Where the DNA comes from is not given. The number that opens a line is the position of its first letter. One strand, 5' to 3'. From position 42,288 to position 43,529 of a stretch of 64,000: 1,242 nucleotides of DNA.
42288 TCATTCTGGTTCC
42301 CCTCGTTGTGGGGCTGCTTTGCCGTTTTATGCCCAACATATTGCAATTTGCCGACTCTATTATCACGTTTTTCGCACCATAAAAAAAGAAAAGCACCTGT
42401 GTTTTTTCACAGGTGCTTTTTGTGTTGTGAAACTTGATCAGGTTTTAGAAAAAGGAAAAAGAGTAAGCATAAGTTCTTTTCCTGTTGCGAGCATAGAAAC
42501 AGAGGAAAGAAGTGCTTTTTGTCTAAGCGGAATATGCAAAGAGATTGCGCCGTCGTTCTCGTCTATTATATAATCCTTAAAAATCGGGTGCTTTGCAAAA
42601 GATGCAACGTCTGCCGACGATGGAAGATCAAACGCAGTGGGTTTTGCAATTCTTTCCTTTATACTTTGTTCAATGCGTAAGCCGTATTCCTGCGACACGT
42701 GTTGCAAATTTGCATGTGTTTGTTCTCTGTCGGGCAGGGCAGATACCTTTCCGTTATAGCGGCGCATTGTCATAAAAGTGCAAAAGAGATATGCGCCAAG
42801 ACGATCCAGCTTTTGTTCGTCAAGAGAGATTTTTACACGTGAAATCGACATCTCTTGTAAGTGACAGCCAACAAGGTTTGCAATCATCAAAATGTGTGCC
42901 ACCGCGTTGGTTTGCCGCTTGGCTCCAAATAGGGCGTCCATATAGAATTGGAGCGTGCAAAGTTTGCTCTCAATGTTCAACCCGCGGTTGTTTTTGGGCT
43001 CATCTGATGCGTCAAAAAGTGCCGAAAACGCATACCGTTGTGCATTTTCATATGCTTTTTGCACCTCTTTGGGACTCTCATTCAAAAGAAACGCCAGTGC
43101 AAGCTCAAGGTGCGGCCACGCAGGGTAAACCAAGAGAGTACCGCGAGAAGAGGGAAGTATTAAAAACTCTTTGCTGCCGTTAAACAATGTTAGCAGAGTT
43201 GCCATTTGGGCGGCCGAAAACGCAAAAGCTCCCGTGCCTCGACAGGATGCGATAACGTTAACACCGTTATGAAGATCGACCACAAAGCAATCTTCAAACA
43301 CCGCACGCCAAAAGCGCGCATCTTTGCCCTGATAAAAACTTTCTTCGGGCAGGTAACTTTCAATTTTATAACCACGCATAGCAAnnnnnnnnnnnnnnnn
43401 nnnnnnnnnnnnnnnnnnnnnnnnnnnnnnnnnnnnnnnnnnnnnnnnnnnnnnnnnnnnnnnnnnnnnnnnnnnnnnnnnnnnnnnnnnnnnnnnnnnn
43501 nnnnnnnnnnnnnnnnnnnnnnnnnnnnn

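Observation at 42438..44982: NERD-nuclease operon with an unrecognisable 313-aa partner, beside an XRE repressor and a SLOG-like gene: candidate undescribed conflict module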

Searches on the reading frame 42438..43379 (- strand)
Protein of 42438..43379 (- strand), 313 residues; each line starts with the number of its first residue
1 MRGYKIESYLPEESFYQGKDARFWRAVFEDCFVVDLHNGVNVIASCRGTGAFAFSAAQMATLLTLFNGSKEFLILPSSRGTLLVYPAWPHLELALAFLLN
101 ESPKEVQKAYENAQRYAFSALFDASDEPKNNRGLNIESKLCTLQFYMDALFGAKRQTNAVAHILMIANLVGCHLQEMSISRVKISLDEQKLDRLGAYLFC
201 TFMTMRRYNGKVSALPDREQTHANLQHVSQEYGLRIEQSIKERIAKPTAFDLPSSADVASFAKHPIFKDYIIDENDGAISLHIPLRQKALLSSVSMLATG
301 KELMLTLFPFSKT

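Call 5: search_protein_families(library=pfam, proteins=[window:42438-43379:-], max_evalue=1)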
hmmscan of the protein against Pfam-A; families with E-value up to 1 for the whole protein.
window:42438-43379:- (313 aa): 0 families

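Call 6: search_protein_families(library=padloc, proteins=[window:42438-43379:-], max_evalue=1)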
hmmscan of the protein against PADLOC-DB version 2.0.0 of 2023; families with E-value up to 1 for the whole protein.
window:42438-43379:- (313 aa): 1 family
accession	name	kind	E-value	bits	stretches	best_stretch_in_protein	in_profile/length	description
PDLC01225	Cas12_x1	-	0.026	12.1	1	96-239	36-162/402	CAS-V-F; effector__SPE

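Call 7: search_protein_families(library=ncbifam, proteins=[window:42438-43379:-], max_evalue=1)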
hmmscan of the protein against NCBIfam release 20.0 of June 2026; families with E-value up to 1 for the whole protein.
window:42438-43379:- (313 aa): 1 family
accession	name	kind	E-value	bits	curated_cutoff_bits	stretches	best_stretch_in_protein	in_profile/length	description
NF005249.0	PRK06760.1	subfamily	0.14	11.7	287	1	121-170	112-161/223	hypothetical protein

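Call 8: search_protein_families(library=phrogs, proteins=[window:42438-43379:-], max_evalue=1)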
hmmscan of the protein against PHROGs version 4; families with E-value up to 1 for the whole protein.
window:42438-43379:- (313 aa): 1 family
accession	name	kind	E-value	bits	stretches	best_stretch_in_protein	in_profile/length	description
phrog_26633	-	unknown function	0.17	13.2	1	116-174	14-75/98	-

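Call 9: find_homologous_proteins(query=window:42438-43379:-, max_evalue=0.001)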
Query window:42438-43379:- (313 aa): 95 proteins with E <= 0.001 among 1418 candidates.
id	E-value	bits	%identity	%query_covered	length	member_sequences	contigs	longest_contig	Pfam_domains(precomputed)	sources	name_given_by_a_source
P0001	1.3e-205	699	100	100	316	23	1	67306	-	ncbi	-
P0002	2.0e-137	476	68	99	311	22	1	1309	-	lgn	-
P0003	6.8e-136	471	66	99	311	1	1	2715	-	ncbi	-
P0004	9.1e-136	470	67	99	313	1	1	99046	-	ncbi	-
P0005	4.0e-135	468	67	99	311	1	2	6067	-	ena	-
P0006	3.7e-129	449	63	99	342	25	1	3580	-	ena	-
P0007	6.8e-129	448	65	99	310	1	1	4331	-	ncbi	-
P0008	5.1e-123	428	61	99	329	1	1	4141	-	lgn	-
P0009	1.2e-122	427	61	99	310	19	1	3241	-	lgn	-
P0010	2.0e-122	426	62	99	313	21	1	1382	-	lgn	-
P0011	2.9e-122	426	62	99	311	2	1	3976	-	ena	-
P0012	7.6e-122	425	61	99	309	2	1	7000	-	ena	-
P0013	7.7e-122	424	62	99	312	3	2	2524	-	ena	-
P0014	1.9e-120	420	61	99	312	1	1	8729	-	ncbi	-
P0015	4.4e-120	419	61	99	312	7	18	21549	-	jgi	-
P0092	2.1e-69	252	42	99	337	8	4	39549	-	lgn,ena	-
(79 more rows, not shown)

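Call 10: find_encoding_contigs(protein=P0004, flank=8000, max_places=2)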
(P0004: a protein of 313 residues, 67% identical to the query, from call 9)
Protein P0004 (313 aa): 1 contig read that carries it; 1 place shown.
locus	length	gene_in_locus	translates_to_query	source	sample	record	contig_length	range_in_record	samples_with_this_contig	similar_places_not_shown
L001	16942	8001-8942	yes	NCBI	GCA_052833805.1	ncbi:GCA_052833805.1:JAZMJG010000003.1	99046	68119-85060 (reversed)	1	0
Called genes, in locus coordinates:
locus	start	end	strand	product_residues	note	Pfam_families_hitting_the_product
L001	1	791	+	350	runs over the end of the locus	-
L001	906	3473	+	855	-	PF00403:HMA (weak), PF00122:E1-E2_ATPase, PF00702:Hydrolase, PF00403:HMA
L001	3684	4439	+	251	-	-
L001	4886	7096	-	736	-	PF12437:GSIII_N, PF00120:Gln-synt_C, PF18318:Gln-synt_C-ter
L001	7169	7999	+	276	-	PF08378:NERD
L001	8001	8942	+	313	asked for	-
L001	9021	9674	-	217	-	-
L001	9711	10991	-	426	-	PF02403:Seryl_tRNA_N, PF00587:tRNA-synt_2b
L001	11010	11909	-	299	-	PF02195:ParB_N, PF17762:HTH_ParB, PF20432:Xre-like-HTH (faint)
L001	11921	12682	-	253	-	PF00142:Fer4_NifH (weak), PF01656:CbiA, PF02374:ArsA_ATPase (weak), PF06564:CBP_BcsQ, PF09140:MipZ, PF10609:ParA, PF13614:AAA_31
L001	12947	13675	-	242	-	PF02527:GidB, PF03848:TehB (weak), PF05175:MTS (weak), PF13649:Methyltransf_25, PF13847:Methyltransf_31, PF08241:Methyltransf_11 (faint)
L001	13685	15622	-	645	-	PF01134:GIDA, PF07992:Pyr_redox_2 (faint), PF21680:GIDA_C_1st, PF13932:SAM_GIDA_C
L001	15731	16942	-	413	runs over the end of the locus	PF05221:AdoHcyase, PF02826:2-Hacid_dh_C (weak), PF00670:AdoHcyase_NAD, PF07991:KARI_N (weak)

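Call 11: find_encoding_contigs(protein=P0092, flank=8000, max_places=3)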
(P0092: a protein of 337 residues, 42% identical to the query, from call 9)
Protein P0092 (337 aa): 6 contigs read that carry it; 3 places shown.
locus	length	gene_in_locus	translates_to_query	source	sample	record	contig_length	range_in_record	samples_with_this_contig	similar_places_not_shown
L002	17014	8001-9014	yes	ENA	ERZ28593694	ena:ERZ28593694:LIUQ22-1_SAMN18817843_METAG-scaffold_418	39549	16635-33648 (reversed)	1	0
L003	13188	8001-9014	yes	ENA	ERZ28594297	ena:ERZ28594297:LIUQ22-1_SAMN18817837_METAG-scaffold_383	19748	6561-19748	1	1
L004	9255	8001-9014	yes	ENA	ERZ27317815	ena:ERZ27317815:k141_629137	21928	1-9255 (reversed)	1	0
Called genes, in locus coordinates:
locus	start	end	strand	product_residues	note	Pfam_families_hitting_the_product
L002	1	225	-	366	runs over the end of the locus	PF02463:SMC_N, PF13175:AAA_15, PF13476:AAA_23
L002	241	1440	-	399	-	PF00712:DNA_pol3_beta, PF02767:DNA_pol3_beta_2, PF02768:DNA_pol3_beta_3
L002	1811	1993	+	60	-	-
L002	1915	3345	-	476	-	PF11638:DnaA_N (weak), PF00308:Bac_DnaA, PF00004:AAA, PF01637:ATPase_2 (weak), PF01695:IstB_IS21 (weak), PF13173:AAA_14 (weak), PF08299:Bac_DnaA_C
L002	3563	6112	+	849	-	PF00122:E1-E2_ATPase, PF00702:Hydrolase, PF08282:Hydrolase_3 (faint), PF00403:HMA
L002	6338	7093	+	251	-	-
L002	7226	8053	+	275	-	PF08378:NERD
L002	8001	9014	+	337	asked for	-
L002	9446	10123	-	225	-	-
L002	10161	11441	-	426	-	PF02403:Seryl_tRNA_N, PF00587:tRNA-synt_2b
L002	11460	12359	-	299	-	PF02195:ParB_N, PF17762:HTH_ParB, PF20432:Xre-like-HTH (faint)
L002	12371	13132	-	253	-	PF00142:Fer4_NifH (weak), PF01656:CbiA, PF02374:ArsA_ATPase (weak), PF06564:CBP_BcsQ, PF09140:MipZ, PF10609:ParA, PF13614:AAA_31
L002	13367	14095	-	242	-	PF02527:GidB, PF03848:TehB (weak), PF05175:MTS (weak), PF13649:Methyltransf_25, PF13847:Methyltransf_31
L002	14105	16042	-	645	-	PF01134:GIDA, PF07992:Pyr_redox_2 (faint), PF21680:GIDA_C_1st, PF13932:SAM_GIDA_C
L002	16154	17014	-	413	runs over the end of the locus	PF05221:AdoHcyase, PF02826:2-Hacid_dh_C, PF00670:AdoHcyase_NAD, PF07991:KARI_N (weak)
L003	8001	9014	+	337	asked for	-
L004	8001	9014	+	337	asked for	-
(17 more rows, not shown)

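Call 22: predict_structure(alignment_id=A1)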
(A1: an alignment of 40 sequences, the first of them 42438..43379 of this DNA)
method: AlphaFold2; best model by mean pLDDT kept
length: 313 residues; sequences in the alignment: 40
mean_pLDDT: 68.8   pTM: 0.73
mean pLDDT of the five models: 68.8, 67.2, 63.5, 62.4, 61.6
residues with pLDDT >= 90: 32; 70-90: 140; 50-70: 87; < 50: 54
segments of 3 or more residues with pLDDT < 50: 123-131, 210-229, 231-236, 238-249, 311-313
pLDDT, mean of each block of 10 residues (from residue 1): 53 57 63 88 78 81 79 89 92 92 90 68 42 69 85 77 80 58 70 89 69 28 36 44 42 71 85 72 70 55 68 41
secondary structure, 60 per line:
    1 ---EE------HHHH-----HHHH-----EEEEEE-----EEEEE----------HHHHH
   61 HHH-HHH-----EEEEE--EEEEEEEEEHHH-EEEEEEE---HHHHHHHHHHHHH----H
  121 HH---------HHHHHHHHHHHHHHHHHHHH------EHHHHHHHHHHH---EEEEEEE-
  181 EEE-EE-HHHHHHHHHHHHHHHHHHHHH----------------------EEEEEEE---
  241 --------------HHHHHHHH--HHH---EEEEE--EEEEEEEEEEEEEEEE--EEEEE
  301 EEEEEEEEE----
elements in order: H12-15 H21-24 E30-35 E41-45 H56-63 E73-77 E80-88 E93-99 H103-115 H132-151 H159-169 E173-179 E181-183 H188-208 E231-237 H255-262 E271-275 E278-293 E296-309

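Call 25: search_protein_representatives(alignment_id=A1)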
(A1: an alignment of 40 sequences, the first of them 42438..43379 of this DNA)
Query: 40 sequences, 313 profile positions. Proteins with E-value up to 0.001 (for the whole library): 140; up to 1e-10: 81; up to 1e-30: 16. The best 140 are listed.
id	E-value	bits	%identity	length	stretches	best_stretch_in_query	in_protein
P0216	2.7e-143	493.2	-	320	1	2-312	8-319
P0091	4.0e-117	407.3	-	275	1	76-312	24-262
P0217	3.2e-106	371.5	-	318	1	3-312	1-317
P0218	3.3e-99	348.4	-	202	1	19-216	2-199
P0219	2.4e-79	283.2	-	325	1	6-312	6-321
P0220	6.5e-68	245.6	-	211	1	3-151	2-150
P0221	1.4e-66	241.3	-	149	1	162-312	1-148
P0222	1.5e-54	201.7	-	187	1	3-151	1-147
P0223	3.5e-51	190.7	-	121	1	193-312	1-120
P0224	9.0e-51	189.3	-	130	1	3-128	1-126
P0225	3.8e-41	157.7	-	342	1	3-293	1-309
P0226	6.1e-41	157.0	-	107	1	3-109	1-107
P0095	2.1e-37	145.4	-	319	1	206-312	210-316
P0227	3.0e-37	144.9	-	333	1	3-297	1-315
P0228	1.4e-34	136.1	-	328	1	6-298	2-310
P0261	2.0e-15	73.2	-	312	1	5-309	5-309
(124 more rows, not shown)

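Call 27: fold_search(model_id=the predicted structure, library=pdb)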
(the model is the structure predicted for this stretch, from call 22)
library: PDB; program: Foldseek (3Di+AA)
matches with E <= 10: 696; with E <= 0.001: 0
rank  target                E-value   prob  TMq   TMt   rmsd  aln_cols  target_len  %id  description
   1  7q3e_B                5.2e-03  0.30  0.17  0.12  20.4       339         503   11  Structure of the mouse CPLANE-RSG1 complex (released 2022-04-06)
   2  5x6u_B                2.7e-02  0.75  0.16  0.35  10.7       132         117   10  Crystal structure of human heteropentameric complex (released 2017-12-06)
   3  5yk3_B                2.8e-02  0.80  0.18  0.35  11.3       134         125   11  human Ragulator complex (released 2019-01-23)
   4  9qpq_L                2.8e-02  0.54  0.14  0.19  13.7       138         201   14  The structure of the COPI leaf bound to GOLPH3 (released 2025-10-22)
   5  9rs8_B                3.2e-02  0.15  0.16  0.13  18.6       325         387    9  human Fuzzy-Inturned (released 2025-07-30)
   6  5y39_G                3.3e-02  0.90  0.17  0.36   7.5       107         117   10  Crystal structure of Ragulator complex (p18 76-145) (released 2017-12-06)
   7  7q3d_B                3.3e-02  0.15  0.17  0.14  20.1       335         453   11  Structure of the human CPLANE complex (released 2022-04-06)
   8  6ehp_B                3.5e-02  0.85  0.16  0.35   7.4       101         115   13  The crystal structure of the human LAMTOR complex (released 2017-10-04)
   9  5y39_B                4.2e-02  0.69  0.17  0.34   7.4       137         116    8  Crystal structure of Ragulator complex (p18 76-145) (released 2017-12-06)
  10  5y3a_G                5.0e-02  0.82  0.17  0.37   6.8       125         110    9  Crystal structure of Ragulator complex (p18 49-161) (released 2017-12-27)
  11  1sko_B                5.5e-02  0.85  0.17  0.37   7.4       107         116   11  MP1-p14 Complex (released 2004-06-01)
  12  5x6v_B                5.5e-02  0.72  0.18  0.37   8.1       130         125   11  Crystal structure of human heteroheptameric complex (released 2017-12-06)
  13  2zl1_B                5.9e-02  0.72  0.17  0.37   8.4       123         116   11  MP1-p14 Scaffolding complex (released 2008-06-24)
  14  6b9x_B                5.9e-02  0.57  0.17  0.34  11.1       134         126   13  Crystal structure of Ragulator (released 2017-11-08)
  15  5epv_A                5.9e-02  0.20  0.16  0.21  17.0       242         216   14  Histidine kinase domain from the LOV-HK blue-light receptor from Brucella abortus (released 2016-02-24)
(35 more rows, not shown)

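Call 28: search_protein_families(library=pfam, alignment_id=A3, max_evalue=0.01)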
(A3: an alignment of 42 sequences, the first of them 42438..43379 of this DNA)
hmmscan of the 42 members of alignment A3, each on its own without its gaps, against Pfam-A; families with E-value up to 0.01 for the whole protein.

A. member 1, window:42438-43379:- (313 aa): 0 families

B. families by the number of members that match (of 42 scanned): 1 family
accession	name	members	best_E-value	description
PF01648.25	ACPS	1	3.9e-12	4'-phosphopantetheinyl transferase superfamily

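Call 47: find_encoding_contigs(protein=P0261, flank=5000, max_places=3)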
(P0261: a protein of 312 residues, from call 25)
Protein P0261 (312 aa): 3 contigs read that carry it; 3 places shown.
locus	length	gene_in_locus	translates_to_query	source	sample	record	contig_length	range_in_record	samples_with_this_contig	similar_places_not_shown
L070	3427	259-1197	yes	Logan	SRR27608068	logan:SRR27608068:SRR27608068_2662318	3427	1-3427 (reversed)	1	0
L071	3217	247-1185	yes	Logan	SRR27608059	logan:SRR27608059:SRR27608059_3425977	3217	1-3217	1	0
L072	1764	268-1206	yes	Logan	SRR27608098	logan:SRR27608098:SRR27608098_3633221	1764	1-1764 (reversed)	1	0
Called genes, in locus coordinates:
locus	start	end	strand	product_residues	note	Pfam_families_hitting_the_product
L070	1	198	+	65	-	?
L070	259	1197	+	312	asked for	-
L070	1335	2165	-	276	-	PF12833:HTH_18, PF00165:HTH_AraC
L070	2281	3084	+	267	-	PF00753:Lactamase_B, PF12706:Lactamase_B_2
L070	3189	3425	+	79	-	?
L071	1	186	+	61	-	?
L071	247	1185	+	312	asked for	-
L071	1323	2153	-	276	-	PF12833:HTH_18, PF00165:HTH_AraC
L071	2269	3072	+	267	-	PF00753:Lactamase_B, PF12706:Lactamase_B_2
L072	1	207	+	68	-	?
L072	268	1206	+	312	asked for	-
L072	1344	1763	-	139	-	?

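Call 48: search_solved_structures(query=A3, max_evalue=1)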
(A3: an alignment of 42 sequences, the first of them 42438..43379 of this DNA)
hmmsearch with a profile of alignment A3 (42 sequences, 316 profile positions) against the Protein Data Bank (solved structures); distinct sequences matched with E-value up to 1: 0.

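Call 54: search_dna_similar(query=window:42438-43379:-, collection=plasmids, mode=protein, max_evalue=0.001, max_rows=10)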
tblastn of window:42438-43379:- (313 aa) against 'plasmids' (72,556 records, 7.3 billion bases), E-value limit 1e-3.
No match.

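Call 55: search_dna_similar(query=window:42438-43379:-, collection=phages, mode=protein, max_evalue=0.001, max_rows=10)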
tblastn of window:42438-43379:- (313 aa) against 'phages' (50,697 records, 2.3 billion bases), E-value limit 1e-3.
No match.

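Call 65: fold_search(model_id=the predicted structure, library=viral)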
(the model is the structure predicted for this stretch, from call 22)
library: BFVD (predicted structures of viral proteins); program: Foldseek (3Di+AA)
matches with E <= 10: 504; with E <= 0.001: 0
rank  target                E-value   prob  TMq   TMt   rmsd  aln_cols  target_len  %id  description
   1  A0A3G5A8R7            1.0e-02  0.21  0.17  0.10  20.2       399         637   12  histidine kinase [Hyperionvirus sp.]
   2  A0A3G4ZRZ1            1.3e-02  0.47  0.21  0.21  15.9       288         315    8  Putative sensor histidine kinase [Dasosvirus sp.]
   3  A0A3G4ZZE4            2.6e-02  0.85  0.18  0.30  16.9       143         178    9  Putative sensor histidine kinase [Edafosvirus sp.]
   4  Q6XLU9                6.8e-02  0.15  0.19  0.08  21.6       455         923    8  histidine kinase [Feldmannia irregularis virus a]
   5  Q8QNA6                8.5e-02  0.10  0.17  0.07  22.4       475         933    9  histidine kinase [Ectocarpus siliculosus virus 1 (isolate New Zealand/Kaikoura/1988)]
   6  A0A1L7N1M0            1.1e-01  0.14  0.15  0.21  11.9       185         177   12  Uncharacterized protein [Ralstonia phage RP12]
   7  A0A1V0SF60            1.8e-01  0.21  0.14  0.17  14.1       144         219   10  Synaptobrevin [Hokovirus HKV1]
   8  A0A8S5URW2            2.0e-01  0.30  0.13  0.29  11.3        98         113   10  Uncharacterized protein [Siphoviridae sp. ctksc2]
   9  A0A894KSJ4            2.1e-01  0.08  0.13  0.10  17.1       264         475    8  PC475L [African swine fever virus]
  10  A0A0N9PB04            2.6e-01  0.18  0.10  0.28  12.4        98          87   13  Uncharacterized protein [Acidianus bottle-shaped virus 3 strain ABV3]
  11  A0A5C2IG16            2.9e-01  0.13  0.12  0.14  18.6       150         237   12  (no name in the UniProt tables at hand)
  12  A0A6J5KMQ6            2.9e-01  0.07  0.14  0.09  15.7       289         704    9  Intein N-terminal splicing region [uncultured Caudovirales phage]
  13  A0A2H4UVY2            3.1e-01  0.13  0.12  0.17  15.6       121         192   13  SNARE (Soluble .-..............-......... factor attachment protein receptor) protein [Bodo saltans virus]
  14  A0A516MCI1            3.5e-01  0.13  0.11  0.26  11.8       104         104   10  (no name in the UniProt tables at hand)
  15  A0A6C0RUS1            3.7e-01  0.35  0.12  0.38  10.2        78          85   10  (no name in the UniProt tables at hand)
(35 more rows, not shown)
